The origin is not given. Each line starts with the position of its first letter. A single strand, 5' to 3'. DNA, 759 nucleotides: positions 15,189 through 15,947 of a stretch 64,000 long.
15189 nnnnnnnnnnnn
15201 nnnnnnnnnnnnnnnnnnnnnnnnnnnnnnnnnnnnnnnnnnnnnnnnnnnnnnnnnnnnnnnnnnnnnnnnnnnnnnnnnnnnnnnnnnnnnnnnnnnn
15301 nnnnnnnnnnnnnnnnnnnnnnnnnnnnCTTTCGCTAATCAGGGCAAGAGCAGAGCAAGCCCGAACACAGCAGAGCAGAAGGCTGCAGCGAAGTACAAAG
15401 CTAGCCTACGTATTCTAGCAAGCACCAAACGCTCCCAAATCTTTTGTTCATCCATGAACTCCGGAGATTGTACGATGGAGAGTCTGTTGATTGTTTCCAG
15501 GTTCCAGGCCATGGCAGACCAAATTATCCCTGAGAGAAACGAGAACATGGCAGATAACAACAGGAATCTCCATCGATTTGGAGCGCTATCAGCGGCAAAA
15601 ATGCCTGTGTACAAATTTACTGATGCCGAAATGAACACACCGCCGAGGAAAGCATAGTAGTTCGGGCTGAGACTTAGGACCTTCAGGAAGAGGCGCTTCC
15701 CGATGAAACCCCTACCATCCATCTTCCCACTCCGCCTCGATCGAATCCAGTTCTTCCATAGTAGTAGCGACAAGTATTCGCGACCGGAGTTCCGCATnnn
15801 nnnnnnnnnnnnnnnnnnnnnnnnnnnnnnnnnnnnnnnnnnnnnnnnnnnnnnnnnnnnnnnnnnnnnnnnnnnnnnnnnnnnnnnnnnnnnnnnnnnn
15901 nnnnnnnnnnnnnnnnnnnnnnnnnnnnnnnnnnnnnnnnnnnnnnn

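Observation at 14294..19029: Five-gene operon linking a PAS-GAF histidine kinase and a CheY-like receiver to a TIR/pseudo-receiver protein, a 3-TM protein and a PTER-family hydrolase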

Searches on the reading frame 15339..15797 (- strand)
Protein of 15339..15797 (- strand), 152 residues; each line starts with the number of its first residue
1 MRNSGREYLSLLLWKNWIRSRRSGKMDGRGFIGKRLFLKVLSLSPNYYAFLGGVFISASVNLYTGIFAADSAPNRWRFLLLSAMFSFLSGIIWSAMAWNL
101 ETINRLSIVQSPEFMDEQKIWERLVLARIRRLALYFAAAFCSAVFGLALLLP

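Call 3: search_protein_families(library=pfam, proteins=[window:15339-15797:-], max_evalue=0.01)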
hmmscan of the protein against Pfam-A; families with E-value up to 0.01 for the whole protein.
window:15339-15797:- (152 aa): 0 families

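Call 4: search_protein_families(library=padloc, proteins=[window:15339-15797:-], max_evalue=0.01)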
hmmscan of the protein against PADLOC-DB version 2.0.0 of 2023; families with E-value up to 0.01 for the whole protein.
window:15339-15797:- (152 aa): 0 families

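Call 26: find_homologous_proteins(query=window:15339-15722:-, max_evalue=0.01)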
Query window:15339-15722:- (127 aa): 7 proteins with E <= 0.01 among 60 candidates.
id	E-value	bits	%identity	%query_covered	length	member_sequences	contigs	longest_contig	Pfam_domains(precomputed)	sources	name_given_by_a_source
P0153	1.7e-75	269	100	100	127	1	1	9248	-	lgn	-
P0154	4.5e-42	161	59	99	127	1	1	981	-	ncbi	-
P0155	5.0e-42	161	59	99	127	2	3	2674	-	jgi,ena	-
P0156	3.4e-40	155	60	99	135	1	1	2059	-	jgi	jgi:hypothetical protein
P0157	3.5e-40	155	54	98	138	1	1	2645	-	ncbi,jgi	-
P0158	4.0e-40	155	58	99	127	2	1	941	-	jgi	jgi:hypothetical protein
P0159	5.4e-39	151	52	99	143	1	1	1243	-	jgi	jgi:hypothetical protein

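Call 27: find_encoding_contigs(protein=P0155, flank=10000)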
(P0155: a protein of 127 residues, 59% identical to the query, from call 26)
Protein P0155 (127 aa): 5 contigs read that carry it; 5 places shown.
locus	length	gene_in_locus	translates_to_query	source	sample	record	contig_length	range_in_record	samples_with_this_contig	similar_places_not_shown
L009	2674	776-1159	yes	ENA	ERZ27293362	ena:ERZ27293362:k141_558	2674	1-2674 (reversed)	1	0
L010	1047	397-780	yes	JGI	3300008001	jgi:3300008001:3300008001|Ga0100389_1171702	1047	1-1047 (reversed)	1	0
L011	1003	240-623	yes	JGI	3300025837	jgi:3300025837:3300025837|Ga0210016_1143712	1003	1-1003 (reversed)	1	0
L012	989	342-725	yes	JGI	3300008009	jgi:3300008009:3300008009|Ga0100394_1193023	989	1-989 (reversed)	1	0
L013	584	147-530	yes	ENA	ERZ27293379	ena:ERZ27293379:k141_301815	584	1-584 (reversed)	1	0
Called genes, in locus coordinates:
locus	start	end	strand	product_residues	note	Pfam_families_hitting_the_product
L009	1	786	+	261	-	?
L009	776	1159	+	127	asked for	-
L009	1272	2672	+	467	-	?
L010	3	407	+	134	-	?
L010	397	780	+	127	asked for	-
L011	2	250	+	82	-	?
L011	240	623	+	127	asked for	-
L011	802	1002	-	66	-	?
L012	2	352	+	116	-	?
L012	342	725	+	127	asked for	-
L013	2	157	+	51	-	?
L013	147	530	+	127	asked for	-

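Call 28: find_encoding_contigs(protein=P0157, flank=10000)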
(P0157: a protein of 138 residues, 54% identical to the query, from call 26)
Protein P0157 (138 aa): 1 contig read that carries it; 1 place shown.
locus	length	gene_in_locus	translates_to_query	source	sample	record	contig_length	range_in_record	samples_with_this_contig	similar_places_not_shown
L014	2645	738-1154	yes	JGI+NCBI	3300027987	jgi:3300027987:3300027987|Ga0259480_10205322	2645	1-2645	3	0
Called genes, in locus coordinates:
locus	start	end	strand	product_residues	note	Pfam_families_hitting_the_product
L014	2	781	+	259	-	?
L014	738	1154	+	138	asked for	-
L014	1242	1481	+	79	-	PF00892:EamA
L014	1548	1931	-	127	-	PF00436:SSB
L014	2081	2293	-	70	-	-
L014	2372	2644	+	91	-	?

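Call 29: find_encoding_contigs(protein=P0156, flank=10000)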
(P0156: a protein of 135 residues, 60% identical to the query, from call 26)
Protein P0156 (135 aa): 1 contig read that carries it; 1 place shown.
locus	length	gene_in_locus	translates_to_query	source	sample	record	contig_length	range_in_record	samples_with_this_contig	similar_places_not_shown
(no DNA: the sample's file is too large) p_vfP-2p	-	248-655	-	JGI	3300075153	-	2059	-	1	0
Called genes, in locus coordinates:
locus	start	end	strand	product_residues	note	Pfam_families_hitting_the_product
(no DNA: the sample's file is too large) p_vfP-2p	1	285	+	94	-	?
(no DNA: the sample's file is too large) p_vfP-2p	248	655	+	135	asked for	-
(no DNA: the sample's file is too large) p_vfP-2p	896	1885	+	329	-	-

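Call 41: search_protein_families(library=ncbifam, proteins=[window:15339-15722:-], max_evalue=0.001)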
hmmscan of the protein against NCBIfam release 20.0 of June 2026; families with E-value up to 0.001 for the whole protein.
window:15339-15722:- (127 aa): 0 families

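Call 48: find_related_loci(query=A3, collection=viral_contigs, flank=8000)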
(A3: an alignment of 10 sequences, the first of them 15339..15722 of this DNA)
Query A3 (127 aa) in viral_contigs; peptide patterns used: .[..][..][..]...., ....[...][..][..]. (x = any residue, [..] = any of these).
37 stretches matched a pattern, but none encodes a relative of the query by tblastn (E <= 1e-3).

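Call 88: predict_structure(alignment_id=A7)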
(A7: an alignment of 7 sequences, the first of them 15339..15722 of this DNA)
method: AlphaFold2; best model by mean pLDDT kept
length: 127 residues; sequences in the alignment: 7
mean_pLDDT: 82.8   pTM: 0.76
mean pLDDT of the five models: 82.8, 77.2, 73.8, 65.6, 65.2
residues with pLDDT >= 90: 50; 70-90: 56; 50-70: 17; < 50: 4
segments of 3 or more residues with pLDDT < 50: 1-4
pLDDT, mean of each block of 10 residues (from residue 1): 54 80 94 90 68 90 95 90 69 81 87 93 85
secondary structure, 60 per line:
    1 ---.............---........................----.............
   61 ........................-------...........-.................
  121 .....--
elements in order: H4-16 H20-43 H48-84 H92-102 H104-125
